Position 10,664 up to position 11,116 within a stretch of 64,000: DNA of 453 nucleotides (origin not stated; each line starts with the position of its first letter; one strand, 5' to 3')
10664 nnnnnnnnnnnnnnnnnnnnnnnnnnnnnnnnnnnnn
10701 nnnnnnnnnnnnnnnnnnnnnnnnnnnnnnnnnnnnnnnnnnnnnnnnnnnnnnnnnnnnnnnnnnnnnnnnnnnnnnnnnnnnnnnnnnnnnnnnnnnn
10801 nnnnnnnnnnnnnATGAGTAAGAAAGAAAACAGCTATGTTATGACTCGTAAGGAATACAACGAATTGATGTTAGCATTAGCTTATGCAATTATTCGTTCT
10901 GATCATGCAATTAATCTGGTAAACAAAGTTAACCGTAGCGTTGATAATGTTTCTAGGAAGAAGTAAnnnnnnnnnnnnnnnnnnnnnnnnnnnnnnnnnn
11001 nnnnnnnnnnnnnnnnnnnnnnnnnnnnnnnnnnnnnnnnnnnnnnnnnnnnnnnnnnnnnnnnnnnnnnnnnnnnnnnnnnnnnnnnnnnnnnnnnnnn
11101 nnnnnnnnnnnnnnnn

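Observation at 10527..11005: Late promoter, long leader and a 50-codon ORF where T4 carries segD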

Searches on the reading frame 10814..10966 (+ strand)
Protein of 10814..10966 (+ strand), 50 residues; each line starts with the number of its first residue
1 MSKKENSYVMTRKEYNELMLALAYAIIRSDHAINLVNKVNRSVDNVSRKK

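Call 11: search_protein_families(library=phrogs, proteins=[window:10814-10963:+], max_evalue=1)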
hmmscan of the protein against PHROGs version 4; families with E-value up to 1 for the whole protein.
seq(50 aa): 1 family
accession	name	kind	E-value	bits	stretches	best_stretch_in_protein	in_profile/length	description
phrog_16600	-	unknown function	1.5e-38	131.5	1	1-50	1-50/50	-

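Call 12: search_protein_families(library=pfam, proteins=[window:10814-10963:+], max_evalue=1)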
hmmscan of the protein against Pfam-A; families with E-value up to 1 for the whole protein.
seq(50 aa): 0 families

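Call 13: search_dna_similar(query=window:10814-10963:+, collection=phages, mode=protein, max_evalue=10, rows=spread, max_rows=40)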
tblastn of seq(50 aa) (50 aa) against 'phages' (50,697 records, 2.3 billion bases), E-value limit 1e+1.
Records with a match: 70; places in all: 70; records where one place covers at least 80% of the query: 58.
Best place of each record, by identity: >=99% 41; 95-99% 15; 90-95% 1; 60-80% 1; <60% 12.
By first word of the organism name: Escherichia 47; Rhodobacter 10; Enterobacteria 5; Shigella 4; Bacillus 2; Krischvirus 1; Phage 1.
By host as written in the record: Escherichia coli 19; Rhodobacter capsulatus YW1 10; - 8; Escherichia coli str. K-12 substr. MG1655 6; Escherichia coli B 4; Escherichia coli K12 2; Escherichia coli O157:H7 2; Escherichia coli K-12 MG1655 2; and 14 more.
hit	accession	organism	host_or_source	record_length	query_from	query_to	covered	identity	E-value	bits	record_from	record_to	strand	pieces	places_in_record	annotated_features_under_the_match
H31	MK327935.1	Escherichia phage vB_EcoM_G2494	Escherichia coli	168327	1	50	100%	100.0%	9e-25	99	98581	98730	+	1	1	hypothetical protein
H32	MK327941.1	Escherichia phage vB_EcoM_G37-3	Escherichia coli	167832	1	50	100%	100.0%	9e-25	99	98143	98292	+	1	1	hypothetical protein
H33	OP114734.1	Escherichia phage vB_ESM-pEJ01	Escherichia coli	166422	1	50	100%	100.0%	9e-25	99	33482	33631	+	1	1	hypothetical protein (x2)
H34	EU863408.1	Escherichia phage JSE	Escherichia coli K12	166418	1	50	100%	100.0%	9e-25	99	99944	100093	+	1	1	hypothetical protein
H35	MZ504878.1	Enterobacteria phage Whisky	-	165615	1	50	100%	100.0%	9e-25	99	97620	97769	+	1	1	hypothetical protein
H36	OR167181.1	Escherichia phage MIZ5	Escherichia coli B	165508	1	50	100%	100.0%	9e-25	99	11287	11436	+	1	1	hypothetical protein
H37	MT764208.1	Escherichia phage JEP8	Escherichia coli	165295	1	50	100%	100.0%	9e-25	99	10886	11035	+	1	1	hypothetical protein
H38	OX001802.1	Escherichia phage vB_Eco_TB34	-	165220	1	50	100%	100.0%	9e-25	99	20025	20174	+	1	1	Hypothetical protein (x2) | label:E. furg BREX site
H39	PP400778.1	Escherichia phage FL15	Escherichia coli str. K-12 substr. ...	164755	1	50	100%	100.0%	9e-25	99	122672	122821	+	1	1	hypothetical protein (x2)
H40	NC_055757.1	Escherichia virus KFS-EC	Escherichia coli O157:H7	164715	1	50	100%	100.0%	9e-25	99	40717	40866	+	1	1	hypothetical protein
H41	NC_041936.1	Escherichia phage ECD7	Escherichia coli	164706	1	50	100%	100.0%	9e-25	99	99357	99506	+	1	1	hypothetical protein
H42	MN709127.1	Escherichia phage Ec_Makalu_002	Escherichia coli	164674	1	50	100%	100.0%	9e-25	99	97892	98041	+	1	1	hypothetical protein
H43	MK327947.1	Escherichia phage vB_EcoM_G5211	Escherichia coli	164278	1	50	100%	100.0%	9e-25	99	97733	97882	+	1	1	hypothetical protein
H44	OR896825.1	Escherichia phage Delraymugoa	Escherichia coli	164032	1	50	100%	100.0%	9e-25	99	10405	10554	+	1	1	hypothetical protein (x3)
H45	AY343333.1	Escherichia phage RB49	-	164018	1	50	100%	100.0%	9e-25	99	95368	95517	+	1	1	hypothetical protein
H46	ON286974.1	Escherichia phage W115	Escherichia coli LF82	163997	1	50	100%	100.0%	9e-25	99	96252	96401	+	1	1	hypothetical protein (x2)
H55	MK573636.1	Escherichia phage vB_EcoM_PHB13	Escherichia coli O157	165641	1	50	100%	98.0%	2e-24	98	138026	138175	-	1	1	hypothetical protein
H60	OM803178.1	Phage ELT4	-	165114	1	50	100%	98.0%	4e-24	97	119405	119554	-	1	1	hypothetical protein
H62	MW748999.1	Escherichia phage vB_EcoM_Skers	Escherichia coli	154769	1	50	100%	98.0%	4e-24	97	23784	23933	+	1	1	hypothetical protein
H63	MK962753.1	Shigella phage JK32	Escherichia coli XL1 Blue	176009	1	47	94%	60.4%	3e-11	61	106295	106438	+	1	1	hypothetical protein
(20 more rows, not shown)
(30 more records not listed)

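Call 14: get_annotated_region(hit=H63, flank=2500)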
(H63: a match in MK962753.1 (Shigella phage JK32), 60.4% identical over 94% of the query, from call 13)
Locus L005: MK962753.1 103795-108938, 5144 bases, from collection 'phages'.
description: Shigella phage JK32, complete genome.
organism: Shigella phage JK32 (NCBI taxid 2591059)
taxonomy: Viruses; Duplodnaviria; Heunggongvirae; Uroviricota; Caudoviricetes; Straboviridae; Krischvirus
host: Escherichia coli XL1 Blue; source: river; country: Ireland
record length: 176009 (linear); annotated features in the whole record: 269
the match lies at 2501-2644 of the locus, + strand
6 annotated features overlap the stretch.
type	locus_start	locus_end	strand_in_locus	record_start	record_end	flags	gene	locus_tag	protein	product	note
CDS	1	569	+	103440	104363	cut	-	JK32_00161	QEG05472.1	hypothetical protein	-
CDS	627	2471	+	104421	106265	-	-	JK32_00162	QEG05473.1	tropomyosin-like protein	-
CDS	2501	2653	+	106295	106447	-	-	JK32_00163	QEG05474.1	hypothetical protein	-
CDS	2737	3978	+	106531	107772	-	-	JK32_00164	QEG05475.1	vertex head subunit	-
CDS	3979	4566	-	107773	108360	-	-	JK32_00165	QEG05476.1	hypothetical protein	-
CDS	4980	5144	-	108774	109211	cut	-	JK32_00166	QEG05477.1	hypothetical protein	-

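Call 15: get_annotated_region(hit=H45, flank=1200)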
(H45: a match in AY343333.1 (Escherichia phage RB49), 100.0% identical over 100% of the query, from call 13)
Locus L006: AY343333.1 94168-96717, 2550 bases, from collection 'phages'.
description: Enterobacteria phage RB49, complete genome.
organism: Escherichia phage RB49 (NCBI taxid 50948)
taxonomy: Viruses; Duplodnaviria; Heunggongvirae; Uroviricota; Caudoviricetes; Straboviridae; Krischvirus; Krischvirus RB49
host: -; source: -; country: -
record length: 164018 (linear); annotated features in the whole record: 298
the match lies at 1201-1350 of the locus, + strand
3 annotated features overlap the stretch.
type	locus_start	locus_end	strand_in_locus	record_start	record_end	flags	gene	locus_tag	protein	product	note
CDS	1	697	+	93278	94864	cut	23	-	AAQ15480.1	major capsid protein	cleaved by gp21 protease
CDS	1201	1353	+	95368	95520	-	-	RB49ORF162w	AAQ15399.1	hypothetical protein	-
CDS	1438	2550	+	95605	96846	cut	24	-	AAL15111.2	vertex head subunit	pentameric vertex protein: cleaved by gp21; similar to T4 os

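Call 32: find_homologous_proteins(query=window:10814-10963:+, max_evalue=1)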
Query seq(50 aa) (50 aa): 7 proteins with E <= 1 among 7 candidates.
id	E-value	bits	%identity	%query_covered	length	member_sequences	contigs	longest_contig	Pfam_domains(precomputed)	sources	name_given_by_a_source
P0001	1.5e-22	94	98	100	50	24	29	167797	-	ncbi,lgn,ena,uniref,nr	ncbi:hypothetical protein Makalu003_163 [Escherichia phage Ec_Makalu_003]|uniref:Uncharacterized pro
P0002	2.0e-21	90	90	100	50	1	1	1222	-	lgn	-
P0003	3.4e-21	89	90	100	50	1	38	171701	-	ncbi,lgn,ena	-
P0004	1.3e-20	88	88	100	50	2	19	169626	-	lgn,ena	-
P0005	1.9e-20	87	90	100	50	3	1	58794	-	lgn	-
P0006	2.0e-20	87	88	100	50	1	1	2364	-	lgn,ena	-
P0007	2.8e-20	87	88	100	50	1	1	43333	-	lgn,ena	-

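Call 35: find_encoding_contigs(protein=P0003, flank=6000, max_places=4)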
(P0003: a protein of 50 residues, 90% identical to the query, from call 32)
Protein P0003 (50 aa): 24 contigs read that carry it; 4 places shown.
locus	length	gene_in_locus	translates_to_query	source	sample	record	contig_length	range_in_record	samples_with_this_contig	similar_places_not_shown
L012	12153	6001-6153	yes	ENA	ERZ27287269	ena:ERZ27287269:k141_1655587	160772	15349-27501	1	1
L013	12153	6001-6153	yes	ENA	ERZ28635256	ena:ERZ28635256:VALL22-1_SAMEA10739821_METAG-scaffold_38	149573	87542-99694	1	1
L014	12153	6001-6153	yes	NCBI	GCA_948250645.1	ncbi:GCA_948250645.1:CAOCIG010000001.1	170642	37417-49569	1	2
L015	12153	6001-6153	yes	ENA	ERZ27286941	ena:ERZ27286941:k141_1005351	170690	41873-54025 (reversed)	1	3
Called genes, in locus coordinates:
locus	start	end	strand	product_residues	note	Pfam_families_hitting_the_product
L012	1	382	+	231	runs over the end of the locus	PF03420:Peptidase_S77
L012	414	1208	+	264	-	PF25623:T4_CASP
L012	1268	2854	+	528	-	PF07068:Gp23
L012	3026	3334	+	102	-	-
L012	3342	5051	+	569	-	-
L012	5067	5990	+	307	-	PF11839:Alanine_zipper (weak)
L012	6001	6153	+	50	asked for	-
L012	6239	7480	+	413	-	PF07068:Gp23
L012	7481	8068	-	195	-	-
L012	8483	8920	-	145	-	-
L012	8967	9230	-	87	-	PF11242:DUF2774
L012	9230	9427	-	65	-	-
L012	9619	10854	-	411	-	PF00801:PKD (faint), PF07679:I-set (faint), PF13927:Ig_3 (faint), PF13895:Ig_2 (faint), PF28321:Ig_MYOM1 (faint)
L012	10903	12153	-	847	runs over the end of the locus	PF07679:I-set (faint), PF07686:V-set (faint), PF16681:Ig_5 (faint), PF00047:ig (faint), PF16680:Ig_4 (faint), PF13895:Ig_2, PF13927:Ig_3 (weak)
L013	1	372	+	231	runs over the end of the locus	PF03420:Peptidase_S77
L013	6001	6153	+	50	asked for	-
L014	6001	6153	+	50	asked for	-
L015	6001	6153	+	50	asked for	-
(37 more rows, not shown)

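Call 36: find_encoding_contigs(protein=P0004, flank=6000, max_places=4)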
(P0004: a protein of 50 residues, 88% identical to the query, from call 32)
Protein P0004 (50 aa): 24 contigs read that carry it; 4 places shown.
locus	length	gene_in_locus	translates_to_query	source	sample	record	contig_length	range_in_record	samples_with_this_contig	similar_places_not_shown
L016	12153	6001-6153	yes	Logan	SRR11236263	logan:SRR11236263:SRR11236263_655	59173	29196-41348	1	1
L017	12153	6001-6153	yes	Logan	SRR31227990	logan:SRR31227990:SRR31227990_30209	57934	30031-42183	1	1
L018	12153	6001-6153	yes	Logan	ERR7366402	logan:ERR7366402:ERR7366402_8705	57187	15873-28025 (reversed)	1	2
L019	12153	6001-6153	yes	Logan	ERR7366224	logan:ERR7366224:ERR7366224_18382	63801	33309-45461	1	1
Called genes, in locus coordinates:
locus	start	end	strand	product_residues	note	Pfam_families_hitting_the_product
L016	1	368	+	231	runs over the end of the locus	PF03420:Peptidase_S77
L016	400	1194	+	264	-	PF25623:T4_CASP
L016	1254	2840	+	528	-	PF07068:Gp23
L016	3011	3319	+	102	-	-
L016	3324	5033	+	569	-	PF27308:XkdV_N (faint)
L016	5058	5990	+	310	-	-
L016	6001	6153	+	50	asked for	-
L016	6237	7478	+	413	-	PF07068:Gp23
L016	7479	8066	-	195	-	-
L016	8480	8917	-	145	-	-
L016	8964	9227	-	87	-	PF11242:DUF2774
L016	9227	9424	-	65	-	-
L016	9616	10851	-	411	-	PF00801:PKD (faint), PF13927:Ig_3 (faint), PF13895:Ig_2 (faint), PF16681:Ig_5 (faint), PF28321:Ig_MYOM1 (faint)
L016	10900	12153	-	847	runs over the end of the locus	PF07679:I-set (faint), PF07686:V-set (faint), PF16681:Ig_5 (faint), PF00047:ig (faint), PF16680:Ig_4 (faint), PF13895:Ig_2, PF13927:Ig_3 (weak)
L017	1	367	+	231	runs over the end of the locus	PF03420:Peptidase_S77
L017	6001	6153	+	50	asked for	-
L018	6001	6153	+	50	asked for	-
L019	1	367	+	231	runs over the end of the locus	PF03420:Peptidase_S77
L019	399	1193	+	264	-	PF25623:T4_CASP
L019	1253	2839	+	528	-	PF07068:Gp23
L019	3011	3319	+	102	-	-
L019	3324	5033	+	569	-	PF27308:XkdV_N (faint)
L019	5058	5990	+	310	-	-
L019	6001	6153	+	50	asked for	-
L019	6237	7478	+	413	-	PF07068:Gp23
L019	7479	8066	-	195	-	-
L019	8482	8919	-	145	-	-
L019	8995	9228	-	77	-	PF11242:DUF2774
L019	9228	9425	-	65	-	-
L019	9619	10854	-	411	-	PF00801:PKD (faint), PF07679:I-set (faint), PF13927:Ig_3 (faint), PF07686:V-set (faint), PF13895:Ig_2 (faint), PF28321:Ig_MYOM1 (faint)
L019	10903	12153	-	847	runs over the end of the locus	PF07679:I-set (faint), PF07686:V-set (faint), PF16681:Ig_5 (faint), PF13927:Ig_3 (weak), PF00047:ig (weak), PF16680:Ig_4 (faint), PF13895:Ig_2, PF13927:Ig_3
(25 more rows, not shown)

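Call 37: find_encoding_contigs(protein=window:10814-10966:+, flank=2500, max_places=10)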
Protein window:10814-10966:+ (50 aa): 24 contigs read that carry it; 10 places shown.
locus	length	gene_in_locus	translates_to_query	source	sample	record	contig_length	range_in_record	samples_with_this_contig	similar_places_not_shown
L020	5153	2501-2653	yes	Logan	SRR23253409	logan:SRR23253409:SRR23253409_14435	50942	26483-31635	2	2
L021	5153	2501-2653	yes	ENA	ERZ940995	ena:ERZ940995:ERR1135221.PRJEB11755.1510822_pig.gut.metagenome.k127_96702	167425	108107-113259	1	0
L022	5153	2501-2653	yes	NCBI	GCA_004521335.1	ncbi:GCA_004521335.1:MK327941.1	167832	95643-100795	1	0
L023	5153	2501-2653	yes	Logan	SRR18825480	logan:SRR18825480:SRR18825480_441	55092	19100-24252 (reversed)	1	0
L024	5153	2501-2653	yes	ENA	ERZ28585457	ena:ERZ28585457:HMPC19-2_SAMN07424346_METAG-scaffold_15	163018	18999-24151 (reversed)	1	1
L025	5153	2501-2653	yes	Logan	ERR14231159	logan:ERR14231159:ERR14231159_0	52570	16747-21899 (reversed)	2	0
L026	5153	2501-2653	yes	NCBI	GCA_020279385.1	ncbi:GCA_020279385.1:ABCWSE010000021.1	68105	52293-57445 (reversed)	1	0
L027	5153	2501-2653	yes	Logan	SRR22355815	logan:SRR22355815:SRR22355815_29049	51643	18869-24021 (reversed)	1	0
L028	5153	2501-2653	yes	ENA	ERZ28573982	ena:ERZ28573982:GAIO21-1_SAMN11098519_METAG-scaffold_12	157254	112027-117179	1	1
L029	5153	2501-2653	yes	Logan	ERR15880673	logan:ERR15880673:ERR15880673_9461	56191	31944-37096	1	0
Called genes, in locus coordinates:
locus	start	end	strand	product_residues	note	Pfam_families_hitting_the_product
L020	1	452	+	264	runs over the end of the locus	PF25623:T4_CASP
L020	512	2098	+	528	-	PF07068:Gp23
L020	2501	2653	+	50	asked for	-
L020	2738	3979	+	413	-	PF07068:Gp23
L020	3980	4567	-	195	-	-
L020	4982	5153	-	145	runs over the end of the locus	-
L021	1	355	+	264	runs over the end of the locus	PF25623:T4_CASP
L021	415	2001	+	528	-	PF07068:Gp23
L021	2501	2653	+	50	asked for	-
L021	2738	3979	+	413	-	PF07068:Gp23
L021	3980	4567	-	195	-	-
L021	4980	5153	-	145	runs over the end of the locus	-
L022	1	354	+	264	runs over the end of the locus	PF25623:T4_CASP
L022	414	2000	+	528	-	PF07068:Gp23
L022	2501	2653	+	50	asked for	-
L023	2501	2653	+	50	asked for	-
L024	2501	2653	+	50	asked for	-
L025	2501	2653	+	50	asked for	-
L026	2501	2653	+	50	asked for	-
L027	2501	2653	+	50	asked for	-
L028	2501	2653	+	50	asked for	-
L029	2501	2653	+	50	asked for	-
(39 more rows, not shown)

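Call 43: search_protein_representatives(alignment_id=A2)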
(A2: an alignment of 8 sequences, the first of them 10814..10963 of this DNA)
Query: 8 sequences, 50 profile positions. Proteins with E-value up to 0.001 (for the whole library): 4; up to 1e-10: 3; up to 1e-30: 0. The best 4 are listed.
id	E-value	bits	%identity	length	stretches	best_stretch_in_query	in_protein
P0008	1.3e-16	76.2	-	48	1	1-43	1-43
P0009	9.5e-14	67.0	-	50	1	1-48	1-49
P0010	4.6e-12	61.6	-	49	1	1-48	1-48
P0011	4.2e-09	52.2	-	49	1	6-48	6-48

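Call 45: find_encoding_contigs(protein=P0010, flank=7000, max_places=3)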
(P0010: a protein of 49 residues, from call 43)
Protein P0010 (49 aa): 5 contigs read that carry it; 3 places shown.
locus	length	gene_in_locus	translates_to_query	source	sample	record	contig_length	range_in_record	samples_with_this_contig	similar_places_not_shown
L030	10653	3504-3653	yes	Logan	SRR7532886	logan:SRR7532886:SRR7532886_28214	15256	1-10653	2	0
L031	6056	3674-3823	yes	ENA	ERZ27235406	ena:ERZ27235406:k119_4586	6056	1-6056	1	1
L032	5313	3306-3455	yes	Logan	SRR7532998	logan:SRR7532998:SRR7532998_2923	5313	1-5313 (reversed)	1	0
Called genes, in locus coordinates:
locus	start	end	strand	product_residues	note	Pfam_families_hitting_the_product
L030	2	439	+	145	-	?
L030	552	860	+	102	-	-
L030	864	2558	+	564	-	-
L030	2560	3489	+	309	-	-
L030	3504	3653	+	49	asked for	-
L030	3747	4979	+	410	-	PF07068:Gp23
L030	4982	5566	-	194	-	-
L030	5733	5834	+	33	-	-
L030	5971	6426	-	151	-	-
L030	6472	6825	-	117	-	PF11242:DUF2774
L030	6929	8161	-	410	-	PF13927:Ig_3 (weak), PF07679:I-set (faint), PF07686:V-set (faint), PF13895:Ig_2 (weak)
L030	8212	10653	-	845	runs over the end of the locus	PF00047:ig (faint), PF07679:I-set (faint), PF07686:V-set (faint), PF13927:Ig_3 (faint), PF16681:Ig_5 (faint), PF16680:Ig_4 (faint), PF16706:Izumo-Ig (faint), PF13895:Ig_2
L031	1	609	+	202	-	?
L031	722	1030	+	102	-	-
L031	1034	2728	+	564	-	-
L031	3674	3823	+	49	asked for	-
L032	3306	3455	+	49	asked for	-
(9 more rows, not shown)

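Call 46: find_encoding_contigs(protein=P0011, flank=7000, max_places=3)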
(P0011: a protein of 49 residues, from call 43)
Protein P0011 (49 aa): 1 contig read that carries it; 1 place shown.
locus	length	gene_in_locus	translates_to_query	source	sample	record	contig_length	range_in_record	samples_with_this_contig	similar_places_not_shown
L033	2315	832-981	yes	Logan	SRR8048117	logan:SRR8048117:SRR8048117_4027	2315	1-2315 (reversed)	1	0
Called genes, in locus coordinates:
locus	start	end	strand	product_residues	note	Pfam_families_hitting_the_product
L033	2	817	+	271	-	?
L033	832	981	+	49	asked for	-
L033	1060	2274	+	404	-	PF07068:Gp23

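Call 47: find_encoding_contigs(protein=P0009, flank=7000, max_places=3)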
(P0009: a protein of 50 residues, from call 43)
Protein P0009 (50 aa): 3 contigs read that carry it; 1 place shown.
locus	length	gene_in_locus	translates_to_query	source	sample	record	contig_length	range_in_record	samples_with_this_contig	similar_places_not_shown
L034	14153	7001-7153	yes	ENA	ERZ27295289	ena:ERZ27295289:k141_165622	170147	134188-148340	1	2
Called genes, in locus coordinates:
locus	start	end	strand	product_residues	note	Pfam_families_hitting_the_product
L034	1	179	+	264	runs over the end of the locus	PF25623:T4_CASP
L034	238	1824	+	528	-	PF07068:Gp23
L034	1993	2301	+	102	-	-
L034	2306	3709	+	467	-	-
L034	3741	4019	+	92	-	-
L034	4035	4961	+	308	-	PF11839:Alanine_zipper (weak)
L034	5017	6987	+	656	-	-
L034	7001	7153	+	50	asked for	-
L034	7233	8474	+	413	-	PF07068:Gp23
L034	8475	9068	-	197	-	-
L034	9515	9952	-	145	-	-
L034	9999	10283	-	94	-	PF11242:DUF2774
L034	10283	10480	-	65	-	-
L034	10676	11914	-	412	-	PF00801:PKD (faint), PF07679:I-set (faint), PF13927:Ig_3 (weak), PF13895:Ig_2 (faint)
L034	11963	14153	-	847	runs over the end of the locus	PF07679:I-set (faint), PF07686:V-set (faint), PF16681:Ig_5 (faint), PF00047:ig (faint), PF13895:Ig_2, PF13927:Ig_3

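Call 66: predict_structure(alignment_id=A3)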
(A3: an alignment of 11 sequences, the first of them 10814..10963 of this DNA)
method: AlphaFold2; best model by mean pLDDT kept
length: 50 residues; sequences in the alignment: 11
mean_pLDDT: 86.9   pTM: 0.46
mean pLDDT of the five models: 86.9, 82.7, 81.4, 78.4, 77.8
residues with pLDDT >= 90: 30; 70-90: 13; 50-70: 7; < 50: 0
segments of 3 or more residues with pLDDT < 50: none
pLDDT, mean of each block of 10 residues (from residue 1): 69 95 93 91 86
secondary structure, 60 per line:
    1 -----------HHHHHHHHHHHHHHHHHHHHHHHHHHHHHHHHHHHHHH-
elements in order: H12-49
